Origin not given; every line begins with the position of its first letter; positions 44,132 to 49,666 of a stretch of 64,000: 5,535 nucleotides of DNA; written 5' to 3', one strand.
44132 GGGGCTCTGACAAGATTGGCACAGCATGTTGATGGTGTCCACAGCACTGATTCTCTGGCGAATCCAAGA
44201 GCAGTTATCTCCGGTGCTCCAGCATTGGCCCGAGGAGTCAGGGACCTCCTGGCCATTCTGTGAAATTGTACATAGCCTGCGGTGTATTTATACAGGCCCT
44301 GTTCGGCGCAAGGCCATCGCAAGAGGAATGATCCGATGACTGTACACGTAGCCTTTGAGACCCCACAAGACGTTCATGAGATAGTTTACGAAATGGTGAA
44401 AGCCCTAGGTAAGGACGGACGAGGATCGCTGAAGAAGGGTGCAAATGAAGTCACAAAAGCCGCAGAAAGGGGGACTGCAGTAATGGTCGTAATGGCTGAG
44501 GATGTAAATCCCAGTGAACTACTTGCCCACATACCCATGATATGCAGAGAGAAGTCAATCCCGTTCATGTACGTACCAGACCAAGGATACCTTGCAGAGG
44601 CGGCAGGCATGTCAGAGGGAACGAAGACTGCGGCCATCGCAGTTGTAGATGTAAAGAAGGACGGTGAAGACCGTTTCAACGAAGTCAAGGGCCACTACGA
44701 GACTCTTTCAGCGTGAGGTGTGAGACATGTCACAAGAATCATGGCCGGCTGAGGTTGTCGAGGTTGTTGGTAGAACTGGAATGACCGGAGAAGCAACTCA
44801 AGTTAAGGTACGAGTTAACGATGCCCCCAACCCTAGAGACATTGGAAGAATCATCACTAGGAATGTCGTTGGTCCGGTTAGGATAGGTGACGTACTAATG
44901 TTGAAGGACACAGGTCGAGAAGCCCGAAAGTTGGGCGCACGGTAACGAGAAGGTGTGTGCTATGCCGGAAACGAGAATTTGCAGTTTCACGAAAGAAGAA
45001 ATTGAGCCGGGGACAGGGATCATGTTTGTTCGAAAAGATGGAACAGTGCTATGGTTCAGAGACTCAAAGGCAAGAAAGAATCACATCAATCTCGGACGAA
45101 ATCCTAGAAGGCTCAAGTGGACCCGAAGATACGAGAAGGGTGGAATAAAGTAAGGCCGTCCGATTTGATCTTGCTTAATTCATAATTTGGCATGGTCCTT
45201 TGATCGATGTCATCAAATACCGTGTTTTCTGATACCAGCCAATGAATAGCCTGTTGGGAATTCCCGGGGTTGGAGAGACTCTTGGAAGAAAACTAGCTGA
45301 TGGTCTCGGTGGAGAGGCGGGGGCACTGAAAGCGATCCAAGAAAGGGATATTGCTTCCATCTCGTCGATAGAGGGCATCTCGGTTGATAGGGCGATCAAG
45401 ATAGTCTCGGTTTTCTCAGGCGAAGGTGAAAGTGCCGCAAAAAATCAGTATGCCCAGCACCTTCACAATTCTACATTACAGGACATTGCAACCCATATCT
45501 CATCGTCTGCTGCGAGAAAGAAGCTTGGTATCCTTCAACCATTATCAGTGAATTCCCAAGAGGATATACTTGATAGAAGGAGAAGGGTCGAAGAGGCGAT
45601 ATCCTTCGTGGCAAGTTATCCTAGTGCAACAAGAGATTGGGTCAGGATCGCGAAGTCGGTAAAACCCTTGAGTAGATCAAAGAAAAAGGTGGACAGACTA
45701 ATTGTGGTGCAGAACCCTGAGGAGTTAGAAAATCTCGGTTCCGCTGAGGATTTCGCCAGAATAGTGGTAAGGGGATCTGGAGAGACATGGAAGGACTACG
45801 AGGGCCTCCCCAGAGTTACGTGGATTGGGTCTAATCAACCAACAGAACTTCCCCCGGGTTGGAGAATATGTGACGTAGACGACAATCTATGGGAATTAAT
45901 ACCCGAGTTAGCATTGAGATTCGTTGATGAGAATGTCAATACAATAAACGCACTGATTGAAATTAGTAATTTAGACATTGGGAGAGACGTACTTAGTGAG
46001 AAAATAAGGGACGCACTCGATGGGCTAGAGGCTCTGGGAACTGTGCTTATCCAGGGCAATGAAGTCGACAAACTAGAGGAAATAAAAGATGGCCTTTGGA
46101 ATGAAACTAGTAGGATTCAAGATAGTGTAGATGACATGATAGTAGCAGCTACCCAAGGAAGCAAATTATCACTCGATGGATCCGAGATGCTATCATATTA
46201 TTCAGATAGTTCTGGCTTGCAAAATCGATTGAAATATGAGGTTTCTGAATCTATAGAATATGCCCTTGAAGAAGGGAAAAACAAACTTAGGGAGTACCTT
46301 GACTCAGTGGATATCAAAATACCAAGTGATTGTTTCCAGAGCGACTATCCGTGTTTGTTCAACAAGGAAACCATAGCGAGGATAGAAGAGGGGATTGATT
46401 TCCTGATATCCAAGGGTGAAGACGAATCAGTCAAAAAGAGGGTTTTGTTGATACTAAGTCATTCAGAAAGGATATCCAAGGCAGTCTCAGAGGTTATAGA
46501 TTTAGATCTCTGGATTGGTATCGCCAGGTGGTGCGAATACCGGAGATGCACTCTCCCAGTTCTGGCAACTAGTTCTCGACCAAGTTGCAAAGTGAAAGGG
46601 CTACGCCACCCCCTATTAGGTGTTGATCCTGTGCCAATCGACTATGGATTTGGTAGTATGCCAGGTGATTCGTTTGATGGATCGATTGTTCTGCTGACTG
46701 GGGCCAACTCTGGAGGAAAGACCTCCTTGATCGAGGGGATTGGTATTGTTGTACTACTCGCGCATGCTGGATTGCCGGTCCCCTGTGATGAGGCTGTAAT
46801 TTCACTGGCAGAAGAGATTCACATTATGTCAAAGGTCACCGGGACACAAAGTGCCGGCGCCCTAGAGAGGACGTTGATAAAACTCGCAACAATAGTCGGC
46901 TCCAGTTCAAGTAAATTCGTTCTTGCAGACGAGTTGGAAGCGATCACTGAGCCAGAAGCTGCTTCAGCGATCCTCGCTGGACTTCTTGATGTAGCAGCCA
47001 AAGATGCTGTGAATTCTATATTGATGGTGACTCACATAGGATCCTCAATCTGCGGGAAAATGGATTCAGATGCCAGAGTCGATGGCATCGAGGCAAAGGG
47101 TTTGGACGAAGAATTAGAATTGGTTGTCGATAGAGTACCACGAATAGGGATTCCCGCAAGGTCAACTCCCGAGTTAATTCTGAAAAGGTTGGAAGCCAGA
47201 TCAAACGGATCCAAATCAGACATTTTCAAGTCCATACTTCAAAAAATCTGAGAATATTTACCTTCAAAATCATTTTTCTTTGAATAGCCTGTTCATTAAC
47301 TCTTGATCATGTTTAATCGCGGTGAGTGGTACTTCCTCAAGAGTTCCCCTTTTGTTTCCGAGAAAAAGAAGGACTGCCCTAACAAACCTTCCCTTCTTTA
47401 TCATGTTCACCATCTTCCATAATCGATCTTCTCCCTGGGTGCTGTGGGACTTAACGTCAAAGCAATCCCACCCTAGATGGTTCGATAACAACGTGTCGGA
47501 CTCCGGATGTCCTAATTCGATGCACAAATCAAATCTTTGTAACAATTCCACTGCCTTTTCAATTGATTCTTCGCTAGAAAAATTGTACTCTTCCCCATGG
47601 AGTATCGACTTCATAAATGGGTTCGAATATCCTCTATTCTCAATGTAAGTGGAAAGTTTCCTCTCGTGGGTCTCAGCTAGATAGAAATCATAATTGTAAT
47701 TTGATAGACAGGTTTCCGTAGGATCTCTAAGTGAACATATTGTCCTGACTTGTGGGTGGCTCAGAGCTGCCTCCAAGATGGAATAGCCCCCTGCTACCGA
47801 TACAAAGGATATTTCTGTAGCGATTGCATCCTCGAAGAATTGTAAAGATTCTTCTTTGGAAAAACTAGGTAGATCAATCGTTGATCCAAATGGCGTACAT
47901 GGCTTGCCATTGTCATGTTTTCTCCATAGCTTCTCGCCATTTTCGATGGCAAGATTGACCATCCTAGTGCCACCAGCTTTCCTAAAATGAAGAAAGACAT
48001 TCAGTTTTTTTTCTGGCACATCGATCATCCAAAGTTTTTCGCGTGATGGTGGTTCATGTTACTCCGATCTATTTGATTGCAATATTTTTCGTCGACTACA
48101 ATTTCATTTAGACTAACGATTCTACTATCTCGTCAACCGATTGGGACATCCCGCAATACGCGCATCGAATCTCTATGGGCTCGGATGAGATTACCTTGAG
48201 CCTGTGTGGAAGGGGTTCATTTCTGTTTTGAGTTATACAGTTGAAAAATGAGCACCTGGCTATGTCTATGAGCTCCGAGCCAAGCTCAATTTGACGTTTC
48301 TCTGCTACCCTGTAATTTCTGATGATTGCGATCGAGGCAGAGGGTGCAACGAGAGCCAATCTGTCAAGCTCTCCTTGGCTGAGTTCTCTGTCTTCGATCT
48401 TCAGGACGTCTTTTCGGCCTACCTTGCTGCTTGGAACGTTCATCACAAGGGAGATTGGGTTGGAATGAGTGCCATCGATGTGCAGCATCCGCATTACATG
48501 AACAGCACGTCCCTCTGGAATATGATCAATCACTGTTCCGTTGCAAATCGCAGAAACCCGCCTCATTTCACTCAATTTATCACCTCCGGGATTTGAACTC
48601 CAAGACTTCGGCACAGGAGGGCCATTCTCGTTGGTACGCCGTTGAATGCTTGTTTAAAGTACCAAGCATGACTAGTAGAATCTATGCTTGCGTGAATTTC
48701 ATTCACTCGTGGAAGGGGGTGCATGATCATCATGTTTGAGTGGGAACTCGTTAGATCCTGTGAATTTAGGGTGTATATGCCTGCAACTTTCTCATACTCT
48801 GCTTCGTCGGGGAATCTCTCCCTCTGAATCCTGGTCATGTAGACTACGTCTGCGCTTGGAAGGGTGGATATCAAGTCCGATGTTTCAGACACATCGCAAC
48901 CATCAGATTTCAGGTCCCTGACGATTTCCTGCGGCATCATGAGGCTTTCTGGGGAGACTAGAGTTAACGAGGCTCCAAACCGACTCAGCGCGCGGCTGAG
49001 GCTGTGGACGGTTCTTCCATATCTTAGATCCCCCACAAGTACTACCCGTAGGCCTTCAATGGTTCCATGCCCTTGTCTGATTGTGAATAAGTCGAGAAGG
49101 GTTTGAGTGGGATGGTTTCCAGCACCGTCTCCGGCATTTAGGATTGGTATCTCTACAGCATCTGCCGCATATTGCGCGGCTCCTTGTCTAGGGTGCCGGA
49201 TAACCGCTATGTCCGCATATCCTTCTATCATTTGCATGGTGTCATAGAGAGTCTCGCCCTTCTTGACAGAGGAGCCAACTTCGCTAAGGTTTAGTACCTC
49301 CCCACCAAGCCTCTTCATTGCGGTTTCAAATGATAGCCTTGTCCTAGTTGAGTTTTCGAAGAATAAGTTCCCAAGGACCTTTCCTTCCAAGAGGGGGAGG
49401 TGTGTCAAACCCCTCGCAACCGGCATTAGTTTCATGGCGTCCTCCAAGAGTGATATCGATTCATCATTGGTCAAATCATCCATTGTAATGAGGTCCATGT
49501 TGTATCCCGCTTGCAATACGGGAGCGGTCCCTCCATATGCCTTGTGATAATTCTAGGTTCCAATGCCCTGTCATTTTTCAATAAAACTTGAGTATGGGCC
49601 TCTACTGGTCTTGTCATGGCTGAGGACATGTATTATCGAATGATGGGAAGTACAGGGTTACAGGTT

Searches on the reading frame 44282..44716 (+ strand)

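Call 18: search_protein_families(library=pfam, proteins=[window:44282-44716:+], max_evalue=0.001)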
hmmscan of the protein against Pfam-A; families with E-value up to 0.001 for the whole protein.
window:44282-44716:+ (144 aa): 1 family
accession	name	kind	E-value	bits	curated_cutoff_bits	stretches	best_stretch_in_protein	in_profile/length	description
PF01248.31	Ribosomal_L7Ae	-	2.6e-19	69.1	22.1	1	47-123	13-89/95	Ribosomal protein L7Ae/L30e/S12e/Gadd45 family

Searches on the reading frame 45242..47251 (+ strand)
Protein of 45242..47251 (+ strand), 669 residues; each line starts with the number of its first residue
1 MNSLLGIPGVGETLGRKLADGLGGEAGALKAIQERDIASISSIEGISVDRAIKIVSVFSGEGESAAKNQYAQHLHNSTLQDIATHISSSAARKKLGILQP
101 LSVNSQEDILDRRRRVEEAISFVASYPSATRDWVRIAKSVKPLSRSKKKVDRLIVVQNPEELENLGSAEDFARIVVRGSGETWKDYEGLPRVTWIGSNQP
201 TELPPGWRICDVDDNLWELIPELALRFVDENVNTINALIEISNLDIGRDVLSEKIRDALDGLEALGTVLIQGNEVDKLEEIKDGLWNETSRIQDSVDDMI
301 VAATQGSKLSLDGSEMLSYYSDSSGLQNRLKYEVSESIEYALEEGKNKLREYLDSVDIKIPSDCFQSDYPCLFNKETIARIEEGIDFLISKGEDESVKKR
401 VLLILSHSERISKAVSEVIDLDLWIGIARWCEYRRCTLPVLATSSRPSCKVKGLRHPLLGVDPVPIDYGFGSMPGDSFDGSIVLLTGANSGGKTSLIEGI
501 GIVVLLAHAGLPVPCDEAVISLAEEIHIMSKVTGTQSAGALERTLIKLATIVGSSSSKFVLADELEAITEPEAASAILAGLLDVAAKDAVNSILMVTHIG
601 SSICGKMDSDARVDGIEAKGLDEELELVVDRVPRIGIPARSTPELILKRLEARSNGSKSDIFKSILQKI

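Call 18: search_protein_families(library=pfam, proteins=[window:45242-47251:+], max_evalue=0.001)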
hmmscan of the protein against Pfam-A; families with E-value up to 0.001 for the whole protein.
window:45242-47251:+ (669 aa): 2 families
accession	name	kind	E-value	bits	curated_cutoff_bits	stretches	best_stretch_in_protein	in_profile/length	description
PF00488.27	MutS_V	-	2.7e-08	34.5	30.2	1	484-599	2-120/188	MutS domain V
PF14520.12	HHH_5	-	5.6e-06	27.2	27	1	3-55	3-52/57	Helix-hairpin-helix domain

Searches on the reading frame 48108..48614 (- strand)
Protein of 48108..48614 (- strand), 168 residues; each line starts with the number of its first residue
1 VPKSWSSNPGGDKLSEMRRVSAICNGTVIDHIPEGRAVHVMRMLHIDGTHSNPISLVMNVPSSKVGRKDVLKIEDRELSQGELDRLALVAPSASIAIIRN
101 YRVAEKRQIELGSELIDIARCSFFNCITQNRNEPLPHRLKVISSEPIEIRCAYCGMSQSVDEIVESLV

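Call 18: search_protein_families(library=pfam, proteins=[window:48108-48614:-], max_evalue=0.001)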
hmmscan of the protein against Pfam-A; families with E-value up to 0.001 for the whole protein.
window:48108-48614:- (168 aa): 2 families
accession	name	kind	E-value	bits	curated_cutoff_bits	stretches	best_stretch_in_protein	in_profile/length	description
PF01948.23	PyrI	-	5.2e-32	110.4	25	1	19-109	2-92/93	Aspartate carbamoyltransferase regulatory chain, allosteric domain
PF02748.20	PyrI_C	-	5.2e-11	42.6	23.4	1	115-163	2-48/48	Aspartate carbamoyltransferase regulatory chain, metal binding domain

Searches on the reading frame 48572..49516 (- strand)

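Call 18: search_protein_families(library=pfam, proteins=[window:48572-49516:-], max_evalue=0.001)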
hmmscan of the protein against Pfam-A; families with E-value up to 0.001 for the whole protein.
window:48572-49516:- (314 aa): 2 families
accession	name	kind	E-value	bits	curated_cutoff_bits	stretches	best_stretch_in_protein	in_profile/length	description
PF02729.26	OTCace_N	-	1.3e-46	158.8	29.9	1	8-148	2-148/148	Aspartate/ornithine carbamoyltransferase, carbamoyl-P binding domain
PF00185.30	OTCace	-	2.5e-30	106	29.4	1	154-302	1-155/157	Aspartate/ornithine carbamoyltransferase, Asp/Orn binding domain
